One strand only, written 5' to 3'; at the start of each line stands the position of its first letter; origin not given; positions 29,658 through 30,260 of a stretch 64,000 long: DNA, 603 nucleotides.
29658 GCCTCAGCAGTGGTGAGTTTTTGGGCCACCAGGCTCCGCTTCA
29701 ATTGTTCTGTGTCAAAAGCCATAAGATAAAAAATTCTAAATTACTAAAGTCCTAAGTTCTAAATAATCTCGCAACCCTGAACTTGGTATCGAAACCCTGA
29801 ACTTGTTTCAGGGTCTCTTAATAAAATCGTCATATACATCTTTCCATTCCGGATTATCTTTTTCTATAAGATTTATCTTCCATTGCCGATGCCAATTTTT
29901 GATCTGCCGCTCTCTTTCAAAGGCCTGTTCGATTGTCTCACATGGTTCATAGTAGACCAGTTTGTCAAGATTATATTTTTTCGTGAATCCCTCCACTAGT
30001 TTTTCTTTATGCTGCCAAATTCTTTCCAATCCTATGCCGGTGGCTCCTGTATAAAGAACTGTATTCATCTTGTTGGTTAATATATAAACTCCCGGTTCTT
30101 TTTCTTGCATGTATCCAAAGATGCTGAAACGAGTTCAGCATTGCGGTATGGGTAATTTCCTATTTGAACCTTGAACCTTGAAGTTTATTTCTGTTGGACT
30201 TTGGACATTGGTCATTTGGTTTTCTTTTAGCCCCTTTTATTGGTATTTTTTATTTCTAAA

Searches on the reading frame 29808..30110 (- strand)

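Call 64: search_protein_families(library=pfam, proteins=[window:29808-30110:-], max_evalue=0.001)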
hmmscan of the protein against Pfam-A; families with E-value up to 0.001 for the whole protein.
window:29808-30110:- (100 aa): 1 family
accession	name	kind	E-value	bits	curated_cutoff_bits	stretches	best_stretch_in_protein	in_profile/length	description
PF01541.30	GIY-YIG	-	5.2e-14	52.7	22.6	1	6-80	2-78/78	GIY-YIG catalytic domain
